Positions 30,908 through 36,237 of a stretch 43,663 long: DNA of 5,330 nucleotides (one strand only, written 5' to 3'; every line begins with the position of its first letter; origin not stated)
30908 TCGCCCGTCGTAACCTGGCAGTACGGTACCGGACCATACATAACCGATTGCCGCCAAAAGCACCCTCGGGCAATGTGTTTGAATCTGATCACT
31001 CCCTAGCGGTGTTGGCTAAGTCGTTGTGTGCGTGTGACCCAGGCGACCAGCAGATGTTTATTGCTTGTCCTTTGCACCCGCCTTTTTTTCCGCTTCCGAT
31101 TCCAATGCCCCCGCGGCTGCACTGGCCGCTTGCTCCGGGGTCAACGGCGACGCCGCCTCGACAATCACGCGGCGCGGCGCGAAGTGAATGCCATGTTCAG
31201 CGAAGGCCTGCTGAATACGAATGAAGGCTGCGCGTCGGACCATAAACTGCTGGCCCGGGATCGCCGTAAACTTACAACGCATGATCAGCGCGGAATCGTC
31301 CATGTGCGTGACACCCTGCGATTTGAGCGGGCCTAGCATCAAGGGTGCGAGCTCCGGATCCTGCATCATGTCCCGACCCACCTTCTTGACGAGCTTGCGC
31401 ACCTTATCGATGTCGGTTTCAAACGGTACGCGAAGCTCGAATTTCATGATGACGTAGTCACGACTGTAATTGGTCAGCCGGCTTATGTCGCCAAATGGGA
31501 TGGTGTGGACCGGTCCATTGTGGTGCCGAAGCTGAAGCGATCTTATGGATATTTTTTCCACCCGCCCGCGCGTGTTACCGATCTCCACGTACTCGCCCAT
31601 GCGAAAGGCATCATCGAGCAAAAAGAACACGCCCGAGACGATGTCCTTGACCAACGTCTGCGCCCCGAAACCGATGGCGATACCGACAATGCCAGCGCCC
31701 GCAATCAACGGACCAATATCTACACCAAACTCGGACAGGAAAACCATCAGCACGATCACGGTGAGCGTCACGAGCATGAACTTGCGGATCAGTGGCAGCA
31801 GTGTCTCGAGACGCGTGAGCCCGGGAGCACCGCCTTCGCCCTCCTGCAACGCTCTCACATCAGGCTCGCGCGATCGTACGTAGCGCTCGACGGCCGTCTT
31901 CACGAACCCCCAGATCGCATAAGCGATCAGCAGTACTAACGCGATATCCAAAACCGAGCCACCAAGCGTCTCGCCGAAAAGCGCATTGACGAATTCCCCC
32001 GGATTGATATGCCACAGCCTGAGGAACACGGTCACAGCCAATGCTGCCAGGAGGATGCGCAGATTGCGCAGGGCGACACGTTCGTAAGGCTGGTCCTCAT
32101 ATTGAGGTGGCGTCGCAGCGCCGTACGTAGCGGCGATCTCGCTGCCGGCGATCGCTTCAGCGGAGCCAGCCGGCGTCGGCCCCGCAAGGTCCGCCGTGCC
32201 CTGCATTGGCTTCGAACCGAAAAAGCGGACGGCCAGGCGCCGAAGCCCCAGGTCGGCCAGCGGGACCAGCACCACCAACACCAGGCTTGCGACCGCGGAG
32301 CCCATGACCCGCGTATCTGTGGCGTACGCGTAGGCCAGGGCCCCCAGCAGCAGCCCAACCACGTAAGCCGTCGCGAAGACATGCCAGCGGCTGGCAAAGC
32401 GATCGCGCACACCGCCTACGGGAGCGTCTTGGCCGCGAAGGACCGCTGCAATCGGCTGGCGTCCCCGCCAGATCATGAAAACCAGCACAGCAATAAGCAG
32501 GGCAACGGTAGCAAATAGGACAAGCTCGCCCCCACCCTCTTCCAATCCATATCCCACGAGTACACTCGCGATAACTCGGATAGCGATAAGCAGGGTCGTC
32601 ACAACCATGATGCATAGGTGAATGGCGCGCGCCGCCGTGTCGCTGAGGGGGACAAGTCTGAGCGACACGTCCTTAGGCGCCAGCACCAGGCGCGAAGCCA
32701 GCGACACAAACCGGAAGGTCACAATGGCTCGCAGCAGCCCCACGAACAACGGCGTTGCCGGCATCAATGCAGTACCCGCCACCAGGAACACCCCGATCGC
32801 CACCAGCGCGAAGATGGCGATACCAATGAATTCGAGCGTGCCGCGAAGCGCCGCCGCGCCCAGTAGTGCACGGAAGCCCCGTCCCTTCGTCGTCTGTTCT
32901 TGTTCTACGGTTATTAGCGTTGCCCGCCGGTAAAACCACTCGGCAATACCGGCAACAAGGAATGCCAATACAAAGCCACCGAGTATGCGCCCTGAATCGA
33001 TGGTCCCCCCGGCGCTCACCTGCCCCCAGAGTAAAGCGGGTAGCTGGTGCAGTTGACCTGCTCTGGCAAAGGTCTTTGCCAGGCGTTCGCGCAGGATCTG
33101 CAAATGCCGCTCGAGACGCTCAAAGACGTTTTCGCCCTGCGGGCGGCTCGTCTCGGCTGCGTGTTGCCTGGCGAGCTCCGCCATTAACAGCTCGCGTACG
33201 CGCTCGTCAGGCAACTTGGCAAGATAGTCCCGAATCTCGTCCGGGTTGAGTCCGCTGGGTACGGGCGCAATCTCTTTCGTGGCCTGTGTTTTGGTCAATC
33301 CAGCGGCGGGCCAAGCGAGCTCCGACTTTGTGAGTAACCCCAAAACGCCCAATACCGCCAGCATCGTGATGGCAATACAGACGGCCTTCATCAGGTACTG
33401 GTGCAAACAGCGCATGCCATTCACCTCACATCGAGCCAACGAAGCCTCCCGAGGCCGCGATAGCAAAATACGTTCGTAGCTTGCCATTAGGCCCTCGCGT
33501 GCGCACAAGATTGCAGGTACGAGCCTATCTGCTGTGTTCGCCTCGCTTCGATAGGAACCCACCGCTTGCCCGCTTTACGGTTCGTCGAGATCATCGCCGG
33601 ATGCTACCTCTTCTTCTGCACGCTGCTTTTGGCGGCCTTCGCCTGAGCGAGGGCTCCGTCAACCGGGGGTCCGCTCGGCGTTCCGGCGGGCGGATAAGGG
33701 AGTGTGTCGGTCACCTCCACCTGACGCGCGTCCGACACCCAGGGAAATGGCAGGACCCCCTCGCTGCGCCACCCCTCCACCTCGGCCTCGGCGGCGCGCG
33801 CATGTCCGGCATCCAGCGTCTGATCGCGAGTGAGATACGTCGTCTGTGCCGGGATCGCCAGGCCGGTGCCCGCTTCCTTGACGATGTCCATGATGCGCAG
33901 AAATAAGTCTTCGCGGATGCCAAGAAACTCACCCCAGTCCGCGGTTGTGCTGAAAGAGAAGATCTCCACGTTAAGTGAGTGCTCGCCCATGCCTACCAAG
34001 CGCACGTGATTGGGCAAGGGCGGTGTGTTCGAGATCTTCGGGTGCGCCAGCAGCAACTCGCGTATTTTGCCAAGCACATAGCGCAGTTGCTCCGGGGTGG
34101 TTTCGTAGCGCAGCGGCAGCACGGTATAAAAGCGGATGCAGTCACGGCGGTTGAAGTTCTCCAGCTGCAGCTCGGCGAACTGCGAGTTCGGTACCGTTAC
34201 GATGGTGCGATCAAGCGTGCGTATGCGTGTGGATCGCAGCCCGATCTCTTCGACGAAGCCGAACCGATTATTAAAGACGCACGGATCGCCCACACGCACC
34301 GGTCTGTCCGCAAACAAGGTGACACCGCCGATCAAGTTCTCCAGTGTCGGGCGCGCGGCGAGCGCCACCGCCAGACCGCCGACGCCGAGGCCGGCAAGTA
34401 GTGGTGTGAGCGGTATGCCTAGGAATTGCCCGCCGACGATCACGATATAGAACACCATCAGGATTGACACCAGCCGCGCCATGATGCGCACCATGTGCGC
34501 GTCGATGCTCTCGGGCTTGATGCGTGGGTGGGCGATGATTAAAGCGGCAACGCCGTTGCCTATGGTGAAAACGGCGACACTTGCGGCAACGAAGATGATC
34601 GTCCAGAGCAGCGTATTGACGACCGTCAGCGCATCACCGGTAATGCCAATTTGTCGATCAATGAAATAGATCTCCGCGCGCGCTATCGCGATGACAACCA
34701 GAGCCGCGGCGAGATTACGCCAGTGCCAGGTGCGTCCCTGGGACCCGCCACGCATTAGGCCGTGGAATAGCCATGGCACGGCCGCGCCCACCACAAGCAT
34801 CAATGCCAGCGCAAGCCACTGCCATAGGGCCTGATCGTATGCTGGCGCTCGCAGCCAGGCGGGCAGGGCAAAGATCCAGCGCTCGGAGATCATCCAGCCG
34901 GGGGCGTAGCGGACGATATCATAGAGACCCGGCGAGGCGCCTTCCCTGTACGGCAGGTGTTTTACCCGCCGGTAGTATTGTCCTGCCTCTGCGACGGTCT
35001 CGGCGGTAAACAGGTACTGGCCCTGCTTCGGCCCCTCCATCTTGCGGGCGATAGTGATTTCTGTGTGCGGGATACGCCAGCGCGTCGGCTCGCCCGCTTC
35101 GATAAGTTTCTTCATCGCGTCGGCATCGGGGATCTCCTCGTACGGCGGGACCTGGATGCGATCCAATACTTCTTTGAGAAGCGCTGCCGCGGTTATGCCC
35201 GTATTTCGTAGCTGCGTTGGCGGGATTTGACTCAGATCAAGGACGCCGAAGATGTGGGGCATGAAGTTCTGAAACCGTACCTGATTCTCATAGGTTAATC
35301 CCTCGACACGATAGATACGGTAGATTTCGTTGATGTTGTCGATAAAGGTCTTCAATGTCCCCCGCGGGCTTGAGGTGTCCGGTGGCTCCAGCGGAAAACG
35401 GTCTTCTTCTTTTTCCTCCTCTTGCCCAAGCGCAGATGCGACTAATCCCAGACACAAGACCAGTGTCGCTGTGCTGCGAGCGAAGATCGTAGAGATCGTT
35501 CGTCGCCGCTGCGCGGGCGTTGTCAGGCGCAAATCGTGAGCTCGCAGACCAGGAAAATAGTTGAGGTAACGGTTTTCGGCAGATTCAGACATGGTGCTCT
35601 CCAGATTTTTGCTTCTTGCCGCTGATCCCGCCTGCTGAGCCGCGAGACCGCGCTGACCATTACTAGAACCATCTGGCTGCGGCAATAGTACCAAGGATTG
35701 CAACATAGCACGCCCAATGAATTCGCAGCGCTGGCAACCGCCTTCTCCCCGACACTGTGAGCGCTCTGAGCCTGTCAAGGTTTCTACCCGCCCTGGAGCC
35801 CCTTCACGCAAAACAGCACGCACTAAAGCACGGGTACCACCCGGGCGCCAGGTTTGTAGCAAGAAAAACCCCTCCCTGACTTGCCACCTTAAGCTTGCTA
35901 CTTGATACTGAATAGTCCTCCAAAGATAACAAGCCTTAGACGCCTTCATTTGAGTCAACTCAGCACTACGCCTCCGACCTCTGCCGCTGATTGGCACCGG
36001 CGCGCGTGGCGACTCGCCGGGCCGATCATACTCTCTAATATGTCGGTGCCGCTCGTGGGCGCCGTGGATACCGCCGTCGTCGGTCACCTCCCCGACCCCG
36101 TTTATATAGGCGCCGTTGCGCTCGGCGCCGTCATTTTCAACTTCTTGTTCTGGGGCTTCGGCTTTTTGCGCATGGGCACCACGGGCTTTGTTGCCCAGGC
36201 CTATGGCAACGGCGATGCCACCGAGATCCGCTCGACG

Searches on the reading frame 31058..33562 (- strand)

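Call 77: search_protein_families(library=pfam, proteins=[window:31058-33562:-], max_evalue=0.0001)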
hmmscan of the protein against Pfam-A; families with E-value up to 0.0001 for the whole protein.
window:31058-33562:- (834 aa): 3 families
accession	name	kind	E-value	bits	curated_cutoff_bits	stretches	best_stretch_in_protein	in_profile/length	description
PF00924.24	MS_channel_2nd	-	4.8e-17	62.3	20.2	1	636-701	1-68/68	Mechanosensitive ion channel, beta-domain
PF21088.3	MS_channel_1st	-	1.1e-08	35.4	23.1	1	597-635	4-42/42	Mechanosensitive ion channel, transmembrane helices 2/3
PF21082.3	MS_channel_3rd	-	1.4e-07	32.2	21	1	708-794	3-88/88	Mechanosensitive ion channel MscS, C-terminal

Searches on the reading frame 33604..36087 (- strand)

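Call 77: search_protein_families(library=pfam, proteins=[window:33604-36087:-], max_evalue=0.0001)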
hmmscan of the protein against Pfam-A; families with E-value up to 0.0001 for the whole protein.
window:33604-36087:- (827 aa): 3 families
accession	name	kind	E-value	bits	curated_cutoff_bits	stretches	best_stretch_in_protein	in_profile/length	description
PF00924.24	MS_channel_2nd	-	4.4e-19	68.8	20.2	1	582-647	3-68/68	Mechanosensitive ion channel, beta-domain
PF21082.3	MS_channel_3rd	-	5.2e-08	33.7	21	1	658-740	6-85/88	Mechanosensitive ion channel MscS, C-terminal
PF21088.3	MS_channel_1st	-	5e-05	23.6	23.1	1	539-578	2-41/42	Mechanosensitive ion channel, transmembrane helices 2/3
